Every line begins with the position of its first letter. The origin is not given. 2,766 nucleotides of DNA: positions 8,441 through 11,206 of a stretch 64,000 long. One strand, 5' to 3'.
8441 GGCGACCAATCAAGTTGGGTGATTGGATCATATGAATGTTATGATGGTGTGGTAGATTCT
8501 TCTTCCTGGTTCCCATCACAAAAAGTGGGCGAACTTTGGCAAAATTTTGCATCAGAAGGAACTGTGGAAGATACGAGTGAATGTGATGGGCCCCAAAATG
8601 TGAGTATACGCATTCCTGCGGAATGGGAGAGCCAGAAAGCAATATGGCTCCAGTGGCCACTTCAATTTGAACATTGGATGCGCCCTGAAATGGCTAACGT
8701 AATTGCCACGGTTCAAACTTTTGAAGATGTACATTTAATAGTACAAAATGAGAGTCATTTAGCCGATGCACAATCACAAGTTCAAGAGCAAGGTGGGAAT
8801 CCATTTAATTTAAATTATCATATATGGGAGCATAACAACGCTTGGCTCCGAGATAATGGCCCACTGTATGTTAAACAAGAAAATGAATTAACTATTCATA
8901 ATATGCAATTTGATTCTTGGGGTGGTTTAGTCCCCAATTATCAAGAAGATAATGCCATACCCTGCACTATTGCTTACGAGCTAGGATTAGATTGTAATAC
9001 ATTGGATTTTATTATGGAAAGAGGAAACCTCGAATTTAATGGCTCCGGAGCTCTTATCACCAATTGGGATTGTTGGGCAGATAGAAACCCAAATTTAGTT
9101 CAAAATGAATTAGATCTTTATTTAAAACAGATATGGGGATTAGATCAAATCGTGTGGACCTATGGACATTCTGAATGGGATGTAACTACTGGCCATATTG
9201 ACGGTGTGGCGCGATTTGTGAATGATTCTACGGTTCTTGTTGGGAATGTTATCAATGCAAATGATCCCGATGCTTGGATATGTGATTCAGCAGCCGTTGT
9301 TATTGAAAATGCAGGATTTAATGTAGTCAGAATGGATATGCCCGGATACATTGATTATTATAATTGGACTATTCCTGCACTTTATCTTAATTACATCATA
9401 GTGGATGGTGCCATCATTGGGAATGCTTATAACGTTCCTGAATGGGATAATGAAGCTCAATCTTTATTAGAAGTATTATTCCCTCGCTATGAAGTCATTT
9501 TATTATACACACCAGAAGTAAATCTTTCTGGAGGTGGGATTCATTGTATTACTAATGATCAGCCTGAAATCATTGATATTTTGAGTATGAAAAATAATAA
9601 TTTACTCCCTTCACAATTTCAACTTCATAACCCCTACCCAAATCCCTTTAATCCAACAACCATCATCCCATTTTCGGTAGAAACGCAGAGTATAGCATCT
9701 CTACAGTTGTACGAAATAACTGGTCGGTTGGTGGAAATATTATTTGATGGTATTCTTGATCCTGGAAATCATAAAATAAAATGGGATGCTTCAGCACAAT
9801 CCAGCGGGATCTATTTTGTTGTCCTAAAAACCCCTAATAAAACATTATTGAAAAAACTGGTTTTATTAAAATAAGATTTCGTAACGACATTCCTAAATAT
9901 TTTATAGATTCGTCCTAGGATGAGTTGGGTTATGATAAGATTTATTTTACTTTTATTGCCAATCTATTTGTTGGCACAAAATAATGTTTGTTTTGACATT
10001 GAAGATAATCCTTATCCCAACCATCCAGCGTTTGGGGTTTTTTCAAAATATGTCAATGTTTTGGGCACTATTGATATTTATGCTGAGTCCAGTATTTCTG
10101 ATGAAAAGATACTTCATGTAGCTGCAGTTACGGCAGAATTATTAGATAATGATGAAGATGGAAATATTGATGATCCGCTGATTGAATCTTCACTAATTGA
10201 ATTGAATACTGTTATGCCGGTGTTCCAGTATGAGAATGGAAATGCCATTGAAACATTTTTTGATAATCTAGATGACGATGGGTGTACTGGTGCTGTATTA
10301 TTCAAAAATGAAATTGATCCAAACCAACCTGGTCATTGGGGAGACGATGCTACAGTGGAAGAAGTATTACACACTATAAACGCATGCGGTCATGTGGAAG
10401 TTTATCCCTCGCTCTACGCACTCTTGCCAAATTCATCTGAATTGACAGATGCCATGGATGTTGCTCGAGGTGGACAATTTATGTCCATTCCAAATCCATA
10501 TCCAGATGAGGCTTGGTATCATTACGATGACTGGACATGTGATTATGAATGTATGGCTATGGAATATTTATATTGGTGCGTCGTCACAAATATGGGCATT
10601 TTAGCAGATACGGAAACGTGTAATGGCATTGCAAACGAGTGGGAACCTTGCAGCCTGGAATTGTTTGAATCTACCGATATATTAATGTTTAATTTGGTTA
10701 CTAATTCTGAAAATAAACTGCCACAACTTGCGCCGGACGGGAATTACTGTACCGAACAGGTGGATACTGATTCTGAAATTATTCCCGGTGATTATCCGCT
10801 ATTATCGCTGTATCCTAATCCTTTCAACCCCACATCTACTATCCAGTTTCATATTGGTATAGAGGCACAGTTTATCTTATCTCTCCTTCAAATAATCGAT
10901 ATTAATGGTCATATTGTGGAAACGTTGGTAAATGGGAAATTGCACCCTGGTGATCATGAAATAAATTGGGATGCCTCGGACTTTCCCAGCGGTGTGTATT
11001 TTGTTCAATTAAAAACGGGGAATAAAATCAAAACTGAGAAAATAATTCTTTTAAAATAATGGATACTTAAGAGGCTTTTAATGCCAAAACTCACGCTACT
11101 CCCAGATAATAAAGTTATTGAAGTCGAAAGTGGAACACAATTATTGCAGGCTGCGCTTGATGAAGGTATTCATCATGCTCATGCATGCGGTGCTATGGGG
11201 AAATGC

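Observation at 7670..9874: T9SS-exported fusion of an esterase-like alpha/beta hydrolase with an agmatine-deiminase/PPAD-family domain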

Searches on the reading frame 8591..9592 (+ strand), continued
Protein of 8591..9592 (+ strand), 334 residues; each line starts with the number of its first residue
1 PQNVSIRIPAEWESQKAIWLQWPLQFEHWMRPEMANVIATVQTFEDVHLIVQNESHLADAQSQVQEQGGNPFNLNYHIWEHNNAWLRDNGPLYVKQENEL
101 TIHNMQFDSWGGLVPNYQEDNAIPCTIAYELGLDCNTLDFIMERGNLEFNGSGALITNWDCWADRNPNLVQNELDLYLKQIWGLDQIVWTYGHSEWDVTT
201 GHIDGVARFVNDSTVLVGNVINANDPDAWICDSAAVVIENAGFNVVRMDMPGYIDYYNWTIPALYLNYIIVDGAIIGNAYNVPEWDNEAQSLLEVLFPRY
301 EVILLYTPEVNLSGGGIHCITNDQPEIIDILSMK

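Call 58: search_protein_families(library=pfam, proteins=[L008:1718-3187:-, L008:129-1562:+, L008:6025-6996:-, L016:2156-3427:-, L016:5220-6689:+, L012:920-1828:+, L012:1977-2876:+, L012:2792-3703:+, L012:4938-6395:+, L012:3-821:+], max_evalue=0.0001)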
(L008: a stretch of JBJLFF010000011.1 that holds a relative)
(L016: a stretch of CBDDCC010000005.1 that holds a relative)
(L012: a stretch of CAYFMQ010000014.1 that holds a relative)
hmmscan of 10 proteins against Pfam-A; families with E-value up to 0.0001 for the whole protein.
L008:1718-3187:- (489 aa): 2 families
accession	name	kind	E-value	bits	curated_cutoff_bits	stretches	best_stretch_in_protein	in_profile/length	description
PF07969.17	Amidohydro_3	-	8.2e-68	230.4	29.7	1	1-486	11-472/472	Amidohydrolase family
PF01979.26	Amidohydro_1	-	3e-13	50.2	25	1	281-485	148-345/345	Amidohydrolase family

L008:129-1562:+ (478 aa): 1 family
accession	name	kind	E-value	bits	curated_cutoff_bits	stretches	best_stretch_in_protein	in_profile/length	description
PF06808.19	DctM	-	3.3e-42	145.2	23.8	1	1-373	99-408/413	Tripartite ATP-independent periplasmic transporter, DctM component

L008:6025-6996:- (324 aa): 3 families
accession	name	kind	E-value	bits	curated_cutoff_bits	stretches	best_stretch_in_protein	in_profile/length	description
PF08541.16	ACP_syn_III_C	-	3.2e-32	111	26.6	1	232-319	2-89/90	3-Oxoacyl-[acyl-carrier-protein (ACP)] synthase III C terminal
PF08545.16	ACP_syn_III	-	2.7e-29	101.3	24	1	107-187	1-80/80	3-Oxoacyl-[acyl-carrier-protein (ACP)] synthase III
PF00108.29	Thiolase_N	-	7.9e-06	25.9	26.4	1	37-146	8-118/260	Thiolase, N-terminal domain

L016:2156-3427:- (424 aa): 8 families
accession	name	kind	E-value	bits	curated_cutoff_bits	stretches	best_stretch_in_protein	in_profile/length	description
PF13738.12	Pyr_redox_3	-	1.9e-26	93.4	30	1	9-199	1-197/305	Pyridine nucleotide-disulphide oxidoreductase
PF01494.25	FAD_binding_3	-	1.6e-10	41.2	22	0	5-38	1-34/349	FAD binding domain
PF07992.20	Pyr_redox_2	-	1.3e-08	35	26.1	1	9-194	4-170/291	Pyridine nucleotide-disulphide oxidoreductase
PF01266.30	DAO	-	2.9e-08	34.1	27.9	0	71-140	140-209/353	FAD dependent oxidoreductase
PF13434.12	Lys_Orn_oxgnase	-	4.1e-08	33.2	21.3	1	82-192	98-214/339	L-lysine 6-monooxygenase/L-ornithine 5-monooxygenase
PF13454.12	NAD_binding_9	-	1.2e-05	25.7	21.8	0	67-133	81-153/155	FAD-NAD(P)-binding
PF00743.25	FMO-like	-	2e-05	23.7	22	1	152-196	169-213/532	Flavin-binding monooxygenase-like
PF13450.12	NAD_binding_8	-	6.2e-05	23.6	21.9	0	10-48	1-40/68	NAD(P)-binding Rossmann-like domain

L016:5220-6689:+ (490 aa): 0 families

L012:920-1828:+ (303 aa): 2 families
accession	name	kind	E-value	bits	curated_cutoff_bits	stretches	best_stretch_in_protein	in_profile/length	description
PF01738.24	DLH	-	2.5e-15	57.1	21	1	78-297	2-216/217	Dienelactone hydrolase family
PF07224.18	Chlorophyllase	-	1.2e-07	31.3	26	1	74-185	26-139/301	Chlorophyllase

L012:1977-2876:+ (300 aa): 1 family
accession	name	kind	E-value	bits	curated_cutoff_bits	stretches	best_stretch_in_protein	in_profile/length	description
PF04055.27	Radical_SAM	-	1.4e-10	42.1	29.5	1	8-118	2-112/166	Radical SAM superfamily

L012:2792-3703:+ (304 aa): 1 family
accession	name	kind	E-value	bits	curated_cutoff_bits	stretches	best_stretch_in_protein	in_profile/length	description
PF02615.19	Ldh_2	-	1.4e-57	195.8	38.8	1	60-274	4-216/333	Malate/L-lactate dehydrogenase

L012:4938-6395:+ (486 aa): 9 families
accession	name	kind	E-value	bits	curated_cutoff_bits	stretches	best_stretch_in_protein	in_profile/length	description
PF01593.30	Amino_oxidase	-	3.8e-54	185.1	19.8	2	229-479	188-442/443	Flavin containing amine oxidoreductase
PF13450.12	NAD_binding_8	-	1.5e-15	57.7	21.9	1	76-130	1-54/68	NAD(P)-binding Rossmann-like domain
PF01266.30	DAO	-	1.9e-11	44.5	27.9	1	73-206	1-148/353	FAD dependent oxidoreductase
PF07992.20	Pyr_redox_2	-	4e-08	33.5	26.1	1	73-109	2-39/291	Pyridine nucleotide-disulphide oxidoreductase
PF00890.30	FAD_binding_2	-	8.2e-08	32.3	20.4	1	73-108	1-36/414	FAD binding domain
PF13738.12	Pyr_redox_3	-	1.3e-07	31.6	30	0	75-106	1-32/305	Pyridine nucleotide-disulphide oxidoreductase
PF03486.20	HI0933_like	-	6.4e-07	29.5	50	1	73-110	2-39/244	HI0933-like protein Rossmann domain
PF12831.13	FAD_oxidored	-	6.9e-07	29.3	27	1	73-110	1-38/416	FAD dependent oxidoreductase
PF01946.23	Thi4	-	1.7e-06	27.9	26.2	1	66-113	12-60/235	Thi4 family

L012:3-821:+ (273 aa): 2 families
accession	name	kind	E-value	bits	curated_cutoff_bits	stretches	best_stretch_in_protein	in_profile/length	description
PF22620.2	OYE-like_second_a-b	-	3.9e-10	40.3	25.5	1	96-171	2-77/128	OYE-like second alpha/beta domain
PF07992.20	Pyr_redox_2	-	4.8e-05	23.4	26.1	0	54-223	93-255/291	Pyridine nucleotide-disulphide oxidoreductase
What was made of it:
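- One relative (L012) has a flavin amine oxidase immediately downstream (call 58), which would fit an amine-bearing substrate or product. An amine oxidase gene lies next to one clade member (call 58).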

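Call 59: search_protein_families(library=pfam, proteins=[L019:2595-3914:-, L019:5642-7372:+, L019:74-1171:+, L019:1138-1959:+, L017:2488-3705:+, L017:144-2354:+, L017:4998-5723:-, L010:131-1579:+, L010:2357-5020:+, L011:2041-3219:-], max_evalue=0.0001)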
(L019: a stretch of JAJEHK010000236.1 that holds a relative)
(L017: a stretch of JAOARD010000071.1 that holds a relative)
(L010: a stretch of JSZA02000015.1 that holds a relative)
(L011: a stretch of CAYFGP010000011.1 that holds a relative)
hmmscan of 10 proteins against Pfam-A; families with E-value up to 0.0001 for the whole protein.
L019:2595-3914:- (440 aa): 3 families
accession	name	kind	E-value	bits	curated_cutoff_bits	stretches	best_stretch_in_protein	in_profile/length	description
PF00108.29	Thiolase_N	-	3.8e-73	246.5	26.4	1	46-307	2-259/260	Thiolase, N-terminal domain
PF02803.24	Thiolase_C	-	4.4e-41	139.8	27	1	316-439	2-123/123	Thiolase, C-terminal domain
PF00109.32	ketoacyl-synt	-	8e-05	22.8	20.8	0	123-163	166-206/252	Beta-ketoacyl synthase, N-terminal domain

L019:5642-7372:+ (577 aa): 2 families
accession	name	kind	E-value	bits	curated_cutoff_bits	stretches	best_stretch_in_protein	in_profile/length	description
PF21135.2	DRL_cat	-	5.6e-51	173.3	27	1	278-461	1-164/164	Oxidoreductase DRL, catalytic domain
PF08666.17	SAF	-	6.9e-07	30.2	21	1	484-548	1-62/63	SAF domain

L019:74-1171:+ (366 aa): 1 family
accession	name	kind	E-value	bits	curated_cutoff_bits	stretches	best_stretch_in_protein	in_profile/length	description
PF13607.11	Succ_CoA_lig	-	2.5e-11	43.9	27.4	1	3-60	81-138/138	Succinyl-CoA ligase like flavodoxin domain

L019:1138-1959:+ (274 aa): 1 family
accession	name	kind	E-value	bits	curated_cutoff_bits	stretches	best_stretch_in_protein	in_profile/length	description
PF07091.17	FmrO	-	6.6e-42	144.1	27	1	26-268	2-253/255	Ribosomal RNA methyltransferase (FmrO)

L017:2488-3705:+ (406 aa): 2 families
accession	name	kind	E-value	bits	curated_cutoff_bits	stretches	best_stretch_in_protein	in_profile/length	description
PF13650.11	Asp_protease_2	-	4.9e-11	43.6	24.3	1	53-144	2-89/90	Aspartyl protease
PF13975.11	gag-asp_proteas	-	1.1e-08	36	28.2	1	53-127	2-79/92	gag-polyprotein putative aspartyl protease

L017:144-2354:+ (737 aa): 7 families
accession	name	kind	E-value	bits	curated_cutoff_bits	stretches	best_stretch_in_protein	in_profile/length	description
PF22544.2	HYDIN_VesB_CFA65-like_Ig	-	1.7e-23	83.2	25.5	2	108-205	7-100/100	HYDIN/CFA65/VesB-like, Ig-like domain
PF07610.17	DUF1573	-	6.3e-20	71.5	26.1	2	110-205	7-97/98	Protein of unknown function (DUF1573)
PF22073.2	Cep192_D4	-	1.2e-19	71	35.5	1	112-204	12-109/112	Cep192 domain 4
PF22067.2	Cep192_D3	-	4.6e-12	46.3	27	0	117-204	14-97/99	Cep192 domain 3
PF18962.6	Por_Secre_tail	-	2.4e-09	37.8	27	1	667-732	1-71/75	Secretion system C-terminal sorting domain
PF15780.11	ASH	-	2.7e-09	37.5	27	0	112-193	15-92/98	Abnormal spindle-like microcephaly-assoc'd, ASPM-SPD-2-Hydin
PF21310.3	OCRL-like_ASH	-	1.4e-05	25.6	27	0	225-289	6-70/109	Inositol polyphosphate 5-phosphatase OCRL-like, ASH domain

L017:4998-5723:- (242 aa): 0 families

L010:131-1579:+ (483 aa): 1 family
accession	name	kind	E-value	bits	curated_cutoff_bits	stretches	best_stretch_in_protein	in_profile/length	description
PF00361.26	Proton_antipo_M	-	6.9e-55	186.7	21.5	1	115-397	1-288/294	NADH:quinone oxidoreductase/Mrp antiporter, TM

L010:2357-5020:+ (888 aa): 3 families
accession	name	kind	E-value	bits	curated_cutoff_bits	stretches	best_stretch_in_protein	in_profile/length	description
PF07969.17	Amidohydro_3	-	2e-71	242.3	29.7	1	88-543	1-472/472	Amidohydrolase family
PF04371.20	PAD_porph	-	1.3e-61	209.1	25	1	556-886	2-321/321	Porphyromonas-type peptidyl-arginine deiminase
PF01979.26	Amidohydro_1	-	3e-13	50.2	25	1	258-531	48-339/345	Amidohydrolase family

L011:2041-3219:- (393 aa): 4 families
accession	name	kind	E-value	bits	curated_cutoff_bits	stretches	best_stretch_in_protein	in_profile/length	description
PF02771.21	Acyl-CoA_dh_N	-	6.2e-43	146.2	22.9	1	18-129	2-113/113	Acyl-CoA dehydrogenase, N-terminal domain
PF00441.29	Acyl-CoA_dh_1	-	5.4e-40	137.4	22.4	1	240-388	1-149/150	Acyl-CoA dehydrogenase, C-terminal domain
PF02770.24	Acyl-CoA_dh_M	-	1.8e-27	95.8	33.3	1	133-228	1-97/97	Acyl-CoA dehydrogenase, middle domain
PF08028.16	Acyl-CoA_dh_2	-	6.1e-10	39.9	22.7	1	262-371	8-127/134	Acyl-CoA dehydrogenase, C-terminal domain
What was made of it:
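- An independent hydrolase pairing exists in the clade: an Amidohydro_3-deiminase fusion in Thiomargarita and an adjacent Amidohydro_3 gene in Puniceispirillales (calls 58, 59).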

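Call 60: search_protein_families(library=pfam, proteins=[P0122, P0123, P0124, P0127, P0133, P0138, P0139, P0172, P0204, P0244], max_evalue=0.001)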
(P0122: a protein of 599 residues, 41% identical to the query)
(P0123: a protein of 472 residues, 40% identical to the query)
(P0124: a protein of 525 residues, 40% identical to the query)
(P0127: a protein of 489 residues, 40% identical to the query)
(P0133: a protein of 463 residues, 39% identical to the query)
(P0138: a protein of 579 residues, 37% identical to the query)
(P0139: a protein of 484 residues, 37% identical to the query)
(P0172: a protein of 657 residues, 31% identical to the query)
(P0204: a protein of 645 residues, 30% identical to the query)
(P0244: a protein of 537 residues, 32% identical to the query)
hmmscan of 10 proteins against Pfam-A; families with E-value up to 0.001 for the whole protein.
P0122 (599 aa): 2 families
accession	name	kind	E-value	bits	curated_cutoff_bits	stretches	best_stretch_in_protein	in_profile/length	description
PF04371.20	PAD_porph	-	3.1e-78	263.7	25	1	189-512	1-321/321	Porphyromonas-type peptidyl-arginine deiminase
PF00353.25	HemolysinCabind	-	1.5e-14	54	23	2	106-132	9-35/36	RTX calcium-binding nonapeptide repeat (4 copies)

P0123 (472 aa): 1 family
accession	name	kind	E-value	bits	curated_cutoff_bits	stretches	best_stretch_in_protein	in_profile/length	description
PF04371.20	PAD_porph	-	2.3e-67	228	25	1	25-344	1-321/321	Porphyromonas-type peptidyl-arginine deiminase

P0124 (525 aa): 3 families
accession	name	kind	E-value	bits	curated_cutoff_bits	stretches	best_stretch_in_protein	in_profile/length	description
PF04371.20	PAD_porph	-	1.6e-81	274.5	25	1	73-396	1-321/321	Porphyromonas-type peptidyl-arginine deiminase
PF00404.24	Dockerin_1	-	2.1e-12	47.4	22.9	1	455-520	2-57/57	Dockerin type I domain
PF13202.12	EF-hand_5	-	0.00088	19.1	25.9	0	453-465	6-18/25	EF hand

P0127 (489 aa): 1 family
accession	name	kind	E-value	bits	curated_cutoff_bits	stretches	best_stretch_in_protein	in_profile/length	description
PF04371.20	PAD_porph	-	4.8e-73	246.6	25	1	24-341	1-321/321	Porphyromonas-type peptidyl-arginine deiminase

P0133 (463 aa): 3 families
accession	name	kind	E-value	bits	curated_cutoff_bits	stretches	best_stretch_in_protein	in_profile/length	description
PF04371.20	PAD_porph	-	2.3e-65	221.4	25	1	125-457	1-321/321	Porphyromonas-type peptidyl-arginine deiminase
PF00801.26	PKD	-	2.3e-09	37.6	23.5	1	37-107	4-76/80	PKD domain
PF18911.6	PKD_4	-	1.6e-05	25.3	27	1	41-100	11-72/85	PKD domain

P0138 (579 aa): 1 family
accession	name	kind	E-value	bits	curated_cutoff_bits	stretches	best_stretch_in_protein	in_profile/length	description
PF04371.20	PAD_porph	-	5e-60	203.9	25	1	235-566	1-321/321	Porphyromonas-type peptidyl-arginine deiminase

P0139 (484 aa): 3 families
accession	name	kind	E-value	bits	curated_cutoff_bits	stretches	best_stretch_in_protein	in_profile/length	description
PF04371.20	PAD_porph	-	7.6e-61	206.5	25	1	36-367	1-321/321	Porphyromonas-type peptidyl-arginine deiminase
PF18911.6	PKD_4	-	2.9e-16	59.7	27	1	386-454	17-85/85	PKD domain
PF00801.26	PKD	-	4.1e-12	46.4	23.5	1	389-444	17-72/80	PKD domain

P0172 (657 aa): 2 families
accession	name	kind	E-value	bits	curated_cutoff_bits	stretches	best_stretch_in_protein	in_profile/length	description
PF04371.20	PAD_porph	-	3.9e-118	394.8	25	1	320-655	1-321/321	Porphyromonas-type peptidyl-arginine deiminase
PF00795.27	CN_hydrolase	-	9.4e-55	186.1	23.2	1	7-271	1-253/256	Carbon-nitrogen hydrolase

P0204 (645 aa): 2 families
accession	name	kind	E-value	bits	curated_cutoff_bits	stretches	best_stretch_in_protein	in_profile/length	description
PF04371.20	PAD_porph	-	1.4e-116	389.7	25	1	296-627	1-321/321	Porphyromonas-type peptidyl-arginine deiminase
PF00795.27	CN_hydrolase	-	2.4e-53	181.6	23.2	1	5-258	1-251/256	Carbon-nitrogen hydrolase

P0244 (537 aa): 2 families
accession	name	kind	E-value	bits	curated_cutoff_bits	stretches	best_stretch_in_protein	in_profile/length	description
PF04371.20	PAD_porph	-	3e-89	299.9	25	1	13-347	1-321/321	Porphyromonas-type peptidyl-arginine deiminase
PF18962.6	Por_Secre_tail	-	4.7e-07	30.4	27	1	463-527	7-69/75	Secretion system C-terminal sorting domain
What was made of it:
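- On Agmatine deiminase AguA (EC 3.5.3.12), equivalog level: Canonical-type fusions to CN_hydrolase do exist elsewhere (call 60).
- Accessory domains are extracellular types: RTX, dockerin, PKD and CTD (call 60). Canonical-type enzymes, by contrast, do fuse to CN_hydrolase (call 60). Canonical enzymes fuse to the next pathway enzyme, CN_hydrolase (call 60).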

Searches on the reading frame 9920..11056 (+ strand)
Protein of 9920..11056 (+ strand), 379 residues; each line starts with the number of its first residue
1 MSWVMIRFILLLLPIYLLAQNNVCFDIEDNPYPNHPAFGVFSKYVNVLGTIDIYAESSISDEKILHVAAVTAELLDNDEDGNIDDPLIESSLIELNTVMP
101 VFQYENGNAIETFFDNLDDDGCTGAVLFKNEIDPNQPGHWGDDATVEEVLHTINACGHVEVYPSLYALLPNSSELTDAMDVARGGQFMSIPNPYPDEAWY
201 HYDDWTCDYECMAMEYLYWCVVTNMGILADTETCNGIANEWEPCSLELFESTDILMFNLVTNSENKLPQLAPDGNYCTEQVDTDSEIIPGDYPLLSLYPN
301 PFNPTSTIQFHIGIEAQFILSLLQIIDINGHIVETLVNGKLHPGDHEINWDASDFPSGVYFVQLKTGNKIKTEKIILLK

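Call 3: search_protein_families(library=pfam, proteins=[window:9920-11056:+], max_evalue=1)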
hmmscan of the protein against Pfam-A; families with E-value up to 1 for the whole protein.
window:9920-11056:+ (379 aa): 3 families
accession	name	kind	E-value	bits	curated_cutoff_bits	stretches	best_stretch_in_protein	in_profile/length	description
PF18962.6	Por_Secre_tail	-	2.7e-11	44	27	1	297-376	1-74/75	Secretion system C-terminal sorting domain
PF13860.13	FlgD_ig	-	0.0012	19.2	27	1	323-366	27-75/79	FlgD Ig-like domain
PF21965.2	SAMP2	-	0.19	12.6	27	1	322-349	26-53/63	Small archaeal modifier protein 2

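Call 4: search_protein_families(library=ncbifam, proteins=[window:9920-11056:+], max_evalue=1)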
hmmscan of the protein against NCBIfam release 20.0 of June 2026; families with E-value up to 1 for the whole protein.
window:9920-11056:+ (379 aa): 6 families
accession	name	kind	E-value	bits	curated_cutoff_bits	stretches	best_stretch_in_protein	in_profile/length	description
TIGR04183.1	Por_Secre_tail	domain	8e-13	48.2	23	1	297-376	1-70/72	T9SS type A sorting domain-containing protein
NF038113.1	T9SSA_dep_M36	equivalog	2.1e-05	22.9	885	1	296-377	794-868/869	T9SS-dependent M36 family metallopeptidase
NF052323.1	T9SSA_dep_M6i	equivalog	2.2e-05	22.6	600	1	298-374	961-1034/1043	T9SS-dependent M6-like inactivated metalloprotease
NF033707.1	T9SS_sortase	equivalog_domain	0.0012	16.5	420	1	296-367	1000-1078/1095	type IX secretion system sortase PorU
NF005176.1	PRK06655.1-1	equivalog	0.04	13.8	230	1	323-369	101-152/197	flagellar hook assembly protein FlgD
NF052228.1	T9SS_PorZ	equivalog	0.045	12.2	260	1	297-376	675-754/757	type IX secretion system anionic LPS delivery protein PorZ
